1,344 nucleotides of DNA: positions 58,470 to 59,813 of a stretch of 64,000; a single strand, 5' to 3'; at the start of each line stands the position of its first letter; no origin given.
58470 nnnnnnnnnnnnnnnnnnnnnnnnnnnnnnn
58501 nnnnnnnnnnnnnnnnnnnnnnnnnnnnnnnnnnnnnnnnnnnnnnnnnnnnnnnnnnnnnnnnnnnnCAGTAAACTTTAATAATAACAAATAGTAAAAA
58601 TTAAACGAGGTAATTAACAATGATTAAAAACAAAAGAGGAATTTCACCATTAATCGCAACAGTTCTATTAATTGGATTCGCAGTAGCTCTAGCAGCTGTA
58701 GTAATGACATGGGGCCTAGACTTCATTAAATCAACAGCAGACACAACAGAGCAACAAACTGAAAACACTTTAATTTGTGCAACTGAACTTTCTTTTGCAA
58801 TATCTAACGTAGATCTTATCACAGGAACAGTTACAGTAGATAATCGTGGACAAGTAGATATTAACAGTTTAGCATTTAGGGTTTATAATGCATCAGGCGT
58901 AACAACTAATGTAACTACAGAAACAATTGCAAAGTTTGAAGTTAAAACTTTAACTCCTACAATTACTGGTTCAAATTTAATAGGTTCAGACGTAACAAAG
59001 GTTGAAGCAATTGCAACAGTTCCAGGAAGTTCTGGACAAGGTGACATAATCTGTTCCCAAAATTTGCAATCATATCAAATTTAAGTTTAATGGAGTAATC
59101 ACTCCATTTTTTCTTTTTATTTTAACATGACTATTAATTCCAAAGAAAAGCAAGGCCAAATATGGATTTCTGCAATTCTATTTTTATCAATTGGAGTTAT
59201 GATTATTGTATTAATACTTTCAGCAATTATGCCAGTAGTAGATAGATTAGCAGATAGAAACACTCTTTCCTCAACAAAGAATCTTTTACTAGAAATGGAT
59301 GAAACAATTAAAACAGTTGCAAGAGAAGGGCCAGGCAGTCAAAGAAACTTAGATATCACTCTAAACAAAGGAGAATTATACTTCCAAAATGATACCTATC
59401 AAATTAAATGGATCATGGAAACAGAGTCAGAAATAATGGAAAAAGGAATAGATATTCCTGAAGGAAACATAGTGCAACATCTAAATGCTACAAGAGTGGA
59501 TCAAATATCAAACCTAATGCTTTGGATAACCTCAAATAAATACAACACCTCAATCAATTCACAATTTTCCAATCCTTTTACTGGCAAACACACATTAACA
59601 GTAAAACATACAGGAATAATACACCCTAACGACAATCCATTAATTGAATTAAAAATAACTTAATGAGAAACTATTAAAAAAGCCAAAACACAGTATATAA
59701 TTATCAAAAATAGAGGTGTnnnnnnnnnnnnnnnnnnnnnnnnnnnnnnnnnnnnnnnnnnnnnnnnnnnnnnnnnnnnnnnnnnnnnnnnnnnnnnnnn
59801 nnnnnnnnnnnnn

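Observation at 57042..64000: Complete Tad/Epd-like archaeal type IV pilus locus: five pilins, FlaI-type ATPase and two single-domain platform proteins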

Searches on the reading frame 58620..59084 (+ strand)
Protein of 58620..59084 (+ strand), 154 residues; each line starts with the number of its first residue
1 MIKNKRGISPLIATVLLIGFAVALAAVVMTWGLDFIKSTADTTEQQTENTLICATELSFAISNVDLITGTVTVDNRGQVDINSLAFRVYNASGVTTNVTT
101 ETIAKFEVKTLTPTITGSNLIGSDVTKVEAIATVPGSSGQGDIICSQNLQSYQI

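Call 6: search_protein_families(library=pfam, max_evalue=1, proteins=[window:58620-59084:+])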
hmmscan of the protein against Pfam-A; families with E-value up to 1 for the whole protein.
window:58620-59084:+ (154 aa): 2 families
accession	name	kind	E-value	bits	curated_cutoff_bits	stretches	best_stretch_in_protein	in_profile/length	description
PF07790.16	Pilin_N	-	0.044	15.1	25.2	1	6-43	1-37/78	Archaeal Type IV pilin, N-terminal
PF17677.7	Glyco_hydro38C2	-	0.087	13.4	22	1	82-129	14-55/72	Glycosyl hydrolases family 38 C-terminal beta sandwich domain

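Call 7: search_protein_families(library=ncbifam, max_evalue=1, proteins=[window:58620-59084:+])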
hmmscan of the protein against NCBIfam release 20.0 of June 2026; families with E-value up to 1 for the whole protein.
window:58620-59084:+ (154 aa): 4 families
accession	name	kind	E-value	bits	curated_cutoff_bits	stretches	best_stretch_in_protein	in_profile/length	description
TIGR02537.2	arch_flag_Nterm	domain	4.5e-09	35.7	20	1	4-31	1-28/33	archaellin/type IV pilin N-terminal domain-containing protein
NF046073.1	UpsA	equivalog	5.5e-07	29.8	130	1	5-108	1-97/136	pilin subunit UpsA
NF005169.0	PRK06638.2-4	equivalog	0.0041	17.1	319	1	16-116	56-157/182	NADH-quinone oxidoreductase subunit J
NF053671.1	bindosome_BasC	exception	0.034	14.1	260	1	3-122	4-113/140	bindosome assembly system protein BasC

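Call 60: find_homologous_proteins(query=window:58620-59084:+, max_evalue=0.00001)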
Query window:58620-59084:+ (154 aa): 198 proteins with E <= 0.00001 among 646 candidates; the best 120 are listed.
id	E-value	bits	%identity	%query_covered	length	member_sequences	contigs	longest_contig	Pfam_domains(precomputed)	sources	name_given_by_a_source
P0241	3.1e-85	301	97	100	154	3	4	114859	-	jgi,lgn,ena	-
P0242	1.4e-77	276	90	100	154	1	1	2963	-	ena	-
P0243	1.2e-73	264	85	100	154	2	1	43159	-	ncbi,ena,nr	ncbi:hypothetical protein HN947_03100 [Candidatus Woesearchaeota archaeon]|nr:hypothetical protein [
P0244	5.8e-73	261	84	100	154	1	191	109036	-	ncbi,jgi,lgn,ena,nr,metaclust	ncbi:hypothetical protein HN992_03215 [Candidatus Woesearchaeota archaeon]|jgi:flagellin-like protei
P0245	1.5e-72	260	84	100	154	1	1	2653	-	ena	-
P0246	3.9e-72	259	84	100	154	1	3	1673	-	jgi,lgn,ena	-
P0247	6.7e-55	203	81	82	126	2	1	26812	-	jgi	jgi:hypothetical protein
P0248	7.6e-52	193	63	100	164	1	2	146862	-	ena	-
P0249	2.1e-51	192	63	100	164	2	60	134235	-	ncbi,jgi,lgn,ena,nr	ncbi:hypothetical protein HOM13_02390 [Candidatus Woesearchaeota archaeon]|jgi:flagellin-like protei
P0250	1.9e-50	189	60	99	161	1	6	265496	-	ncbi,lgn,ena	-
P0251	3.0e-50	188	64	100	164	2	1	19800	-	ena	-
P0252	3.1e-50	188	63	100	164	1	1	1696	-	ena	-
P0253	9.3e-48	180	60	100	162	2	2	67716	-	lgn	-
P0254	1.5e-47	179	60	100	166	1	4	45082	-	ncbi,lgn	-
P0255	3.5e-47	178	60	99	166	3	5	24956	-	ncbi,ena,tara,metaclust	tara:strand:+ start:3036 stop:3536 length:501 start_codon:yes stop_codon:yes gene_type:complete|meta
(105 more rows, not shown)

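Call 68: predict_structure(alignment_id=A1)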
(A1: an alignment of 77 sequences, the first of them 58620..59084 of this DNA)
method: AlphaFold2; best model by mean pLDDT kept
length: 154 residues; sequences in the alignment: 77
mean_pLDDT: 87.9   pTM: 0.68
mean pLDDT of the five models: 87.9, 86.4, 85.4, 83.9, 83.4
residues with pLDDT >= 90: 82; 70-90: 59; 50-70: 13; < 50: 0
segments of 3 or more residues with pLDDT < 50: none
pLDDT, mean of each block of 10 residues (from residue 1): 68 93 92 85 88 94 91 96 93 85 95 73 84 88 92 92
secondary structure, 60 per line:
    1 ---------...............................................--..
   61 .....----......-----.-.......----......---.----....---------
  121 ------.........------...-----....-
elements in order: H10-56 E59-65 E70-75 E83-89 E94-99 E108-111 E127-135 E142-144 E150-153

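Call 71: fold_search(model_id=the predicted structure, library=pdb)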
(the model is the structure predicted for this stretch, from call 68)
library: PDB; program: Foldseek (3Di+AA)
matches with E <= 10: 1428; with E <= 0.001: 0
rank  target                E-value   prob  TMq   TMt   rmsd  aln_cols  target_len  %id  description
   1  8jmw_A                2.5e-03  1.00  0.34  0.13   5.5       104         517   12  Fibril form of serine peptidase Vpr (released 2023-12-06)
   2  8fk7_A                2.9e-03  1.00  0.46  0.50   6.0       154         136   21  Structure of the Pyrobaculum calidifontis flagellar-like archaeal type IV pilus (released 2023-06-28)
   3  2n59_MODEL_1_A        3.7e-03  0.99  0.31  0.41   6.0       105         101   15  Solution Structure of R. palustris CsgH (released 2016-05-11)
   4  4kdv                  4.1e-03  1.00  0.40  0.54   4.2       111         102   14  Crystal structure of a bacterial immunoglobulin-like domain from the M. primoryensis ice-binding adhesin (released 2013-10-02)
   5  3jt0_A                7.2e-03  1.00  0.39  0.53   5.3       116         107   10  Crystal Structure of the C-terminal fragment (426-558) Lamin-B1 from Homo sapiens, Northeast Structural Genomics Conso (released 2009-09-22)
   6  6go1_A                1.1e-02  0.99  0.39  0.22   4.3       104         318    9  Crystal Structure of a Bacillus anthracis peptidoglycan deacetylase (released 2019-04-10)
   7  4v33_A                1.1e-02  0.99  0.37  0.21   4.5       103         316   11  Crystal structure of the putative polysaccharide deacetylase BA0330 from bacillus anthracis (released 2015-04-08)
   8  7skn_B                1.4e-02  0.95  0.26  0.41   5.8       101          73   11  De novo synthetic protein DIG8-CC (tetragonal space group) (released 2022-10-12)
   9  3idu_B                1.5e-02  0.95  0.30  0.39   7.0       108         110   17  Crystal Structure of the CARDB domain of the PF1109 protein in complex with di-metal ions from Pyrococcus furiosus, No (released 2009-08-04)
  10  4hd5                  1.6e-02  0.99  0.36  0.20   4.4       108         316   11  Crystal Structure of BC0361, a polysaccharide deacetylase from Bacillus cereus (released 2012-10-10)
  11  2kpw_MODEL_1_A        1.6e-02  0.97  0.32  0.38   8.2       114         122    9  NMR solution structure of Lamin-B1 protein from Homo sapiens: Northeast Structural Genomics Consortium MEGA ta (released 2009-11-10)
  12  6z2p_A                1.7e-02  0.85  0.30  0.17   7.6       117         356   10  Crystal structure of catalytic inactive OgpA from Akkermansia muciniphila in complex with an O-glycopeptide (glycodros (released 2020-09-30)
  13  6bx5_D                1.8e-02  0.98  0.35  0.48   5.3       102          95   12  The crystal structure of fluoride channel Fluc Ec2 with Monobody S12 (released 2018-02-14)
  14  8sso_E                1.9e-02  0.99  0.34  0.53   5.3       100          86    5  AurA bound to danusertib and inhibiting monobody Mb2 (released 2023-09-06)
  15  7bhq_B                1.9e-02  0.54  0.22  0.18  13.4       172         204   14  In situ assembled Salmonella FlgD hook cap complex (released 2021-05-05)
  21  9myg                  2.4e-02  0.98  0.42  0.46   7.6       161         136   16  Cryo-EM structure of Natrinema sp. J7-2 Type IV pilus, PilA1 (released 2025-11-26)
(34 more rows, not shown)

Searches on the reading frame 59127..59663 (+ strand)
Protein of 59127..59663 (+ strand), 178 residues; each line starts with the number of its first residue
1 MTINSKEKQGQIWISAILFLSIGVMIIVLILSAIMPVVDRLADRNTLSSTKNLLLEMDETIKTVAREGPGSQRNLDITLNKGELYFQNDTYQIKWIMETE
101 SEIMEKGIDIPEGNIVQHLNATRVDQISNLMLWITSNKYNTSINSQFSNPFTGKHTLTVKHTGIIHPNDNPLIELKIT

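Call 6: search_protein_families(library=pfam, max_evalue=1, proteins=[window:59127-59663:+])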
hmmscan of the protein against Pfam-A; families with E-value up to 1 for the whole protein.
window:59127-59663:+ (178 aa): 3 families
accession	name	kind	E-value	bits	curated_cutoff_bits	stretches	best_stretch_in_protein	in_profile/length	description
PF23960.2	DUF7289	-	0.014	15.4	27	1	15-95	8-87/238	Family of unknown function (DUF7289)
PF14163.11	SieB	-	0.017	15.1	26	1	7-67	28-88/147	Super-infection exclusion protein B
PF14685.13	PDZ_Tricorn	-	0.089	13.2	25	1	95-132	25-62/88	Tricorn protease PDZ domain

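Call 7: search_protein_families(library=ncbifam, max_evalue=1, proteins=[window:59127-59663:+])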
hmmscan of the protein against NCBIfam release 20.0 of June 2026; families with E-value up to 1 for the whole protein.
window:59127-59663:+ (178 aa): 0 families
